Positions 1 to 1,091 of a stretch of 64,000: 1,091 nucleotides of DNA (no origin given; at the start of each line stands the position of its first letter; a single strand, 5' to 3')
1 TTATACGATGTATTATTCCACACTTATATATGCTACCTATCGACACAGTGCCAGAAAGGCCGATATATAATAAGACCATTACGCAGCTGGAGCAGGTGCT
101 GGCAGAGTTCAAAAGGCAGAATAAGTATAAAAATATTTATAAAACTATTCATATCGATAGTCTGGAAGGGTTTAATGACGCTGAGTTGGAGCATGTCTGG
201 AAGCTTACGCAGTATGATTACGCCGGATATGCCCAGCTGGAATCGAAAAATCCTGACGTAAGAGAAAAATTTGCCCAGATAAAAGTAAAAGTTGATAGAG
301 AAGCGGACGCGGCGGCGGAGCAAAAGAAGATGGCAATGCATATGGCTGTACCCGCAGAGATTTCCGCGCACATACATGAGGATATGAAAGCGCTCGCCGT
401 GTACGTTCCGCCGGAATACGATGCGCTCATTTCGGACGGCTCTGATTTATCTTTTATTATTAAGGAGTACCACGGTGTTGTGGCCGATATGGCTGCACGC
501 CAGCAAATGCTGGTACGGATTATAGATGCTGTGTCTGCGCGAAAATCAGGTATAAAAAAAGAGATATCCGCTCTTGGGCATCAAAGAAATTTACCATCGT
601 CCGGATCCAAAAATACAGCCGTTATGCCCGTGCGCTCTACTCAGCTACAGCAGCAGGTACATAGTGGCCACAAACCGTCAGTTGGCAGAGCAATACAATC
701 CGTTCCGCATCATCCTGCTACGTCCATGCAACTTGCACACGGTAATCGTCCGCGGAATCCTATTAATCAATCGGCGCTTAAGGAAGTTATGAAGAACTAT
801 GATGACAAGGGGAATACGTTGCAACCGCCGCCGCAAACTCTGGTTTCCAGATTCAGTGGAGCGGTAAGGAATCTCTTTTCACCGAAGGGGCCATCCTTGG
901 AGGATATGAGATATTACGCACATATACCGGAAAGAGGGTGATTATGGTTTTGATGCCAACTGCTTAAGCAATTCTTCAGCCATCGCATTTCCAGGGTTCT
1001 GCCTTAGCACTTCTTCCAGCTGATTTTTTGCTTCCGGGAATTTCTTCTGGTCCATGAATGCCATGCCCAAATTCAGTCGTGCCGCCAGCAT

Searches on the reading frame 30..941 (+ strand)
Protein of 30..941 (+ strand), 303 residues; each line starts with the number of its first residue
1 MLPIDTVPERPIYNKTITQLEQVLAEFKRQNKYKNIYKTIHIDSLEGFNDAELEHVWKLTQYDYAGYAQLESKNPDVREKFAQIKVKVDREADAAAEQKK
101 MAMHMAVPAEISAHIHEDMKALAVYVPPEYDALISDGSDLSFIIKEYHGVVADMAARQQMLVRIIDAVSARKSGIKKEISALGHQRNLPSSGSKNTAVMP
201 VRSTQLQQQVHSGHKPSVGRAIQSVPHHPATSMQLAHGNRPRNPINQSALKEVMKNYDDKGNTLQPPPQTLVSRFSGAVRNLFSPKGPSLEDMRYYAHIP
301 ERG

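Call 87: search_protein_families(library=padloc, alignment_id=A5, max_evalue=1e-8)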
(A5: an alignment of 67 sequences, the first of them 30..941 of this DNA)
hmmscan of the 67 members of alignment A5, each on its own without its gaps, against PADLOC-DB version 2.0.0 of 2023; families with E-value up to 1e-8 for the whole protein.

A. member 1, window:30-941:+ (303 aa): 0 families

B. families by the number of members that match (of 67 scanned): 12 families
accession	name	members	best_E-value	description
PDLC04647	PDC-M43B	2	3.8e-14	-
PDLC04606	PDC-M37B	1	5.8e-43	-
PDLC03838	DolB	1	2.9e-35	-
PDLC04605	PDC-M37B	1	6.7e-35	-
PDLC04135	mad3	1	1.5e-31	mads_3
PDLC04140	mad8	1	6.3e-17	mads_8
PDLC02980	AriA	1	1.6e-16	-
PDLC01720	Csa3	1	1.2e-15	Csa3_1_CAS-I-II-III-IV-V-VI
PDLC01438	Csa3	1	2.3e-13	"CAS-I,CAS-II,CAS-III,CAS-IV,CAS-V,CAS-VI; associated_signaling"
PDLC02914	ATPase-Toprim_I-B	1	1.6e-11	-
PDLC00915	TRIP13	1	1.7e-11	TRIP13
PDLC04164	AriA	1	9.6e-10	-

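Call 88: search_protein_families(library=pfam, alignment_id=A5, max_evalue=1e-10)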
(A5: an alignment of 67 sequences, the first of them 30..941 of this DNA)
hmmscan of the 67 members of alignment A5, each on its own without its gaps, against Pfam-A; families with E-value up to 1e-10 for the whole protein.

A. member 1, window:30-941:+ (303 aa): 0 families

B. families by the number of members that match (of 67 scanned): 66 families (the first 25 are shown)
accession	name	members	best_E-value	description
PF08327.17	AHSA1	4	3e-35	Activator of Hsp90 ATPase homolog 1-like protein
PF00534.26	Glycos_transf_1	2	5.1e-37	Glycosyl transferases group 1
PF13692.12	Glyco_trans_1_4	2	4.5e-31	Glycosyl transferases group 1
PF02518.31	HATPase_c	2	1.5e-27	Histidine kinase-, DNA gyrase B-, and HSP90-like ATPase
PF00004.35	AAA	2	3.3e-25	ATPase family associated with various cellular activities (AAA)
PF00072.30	Response_reg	2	1.2e-18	Response regulator receiver domain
PF01207.24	Dus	1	2.8e-82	Dihydrouridine synthase (Dus)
PF01297.22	ZnuA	1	5.7e-82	Zinc-uptake complex component A periplasmic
PF05496.18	RuvB_N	1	8.6e-73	Holliday junction DNA helicase RuvB P-loop domain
PF03065.20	Glyco_hydro_57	1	3.3e-69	Glycosyl hydrolase family 57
PF00950.22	ABC-3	1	9e-67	ABC 3 transport family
PF07724.20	AAA_2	1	3.1e-65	AAA domain (Cdc48 subfamily)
PF00579.31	tRNA-synt_1b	1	1.3e-63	tRNA synthetases class I (W and Y)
PF13561.12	adh_short_C2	1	1.2e-59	Enoyl-(Acyl carrier protein) reductase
PF00687.26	Ribosomal_L1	1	1.1e-55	Ribosomal protein L1p/L10e family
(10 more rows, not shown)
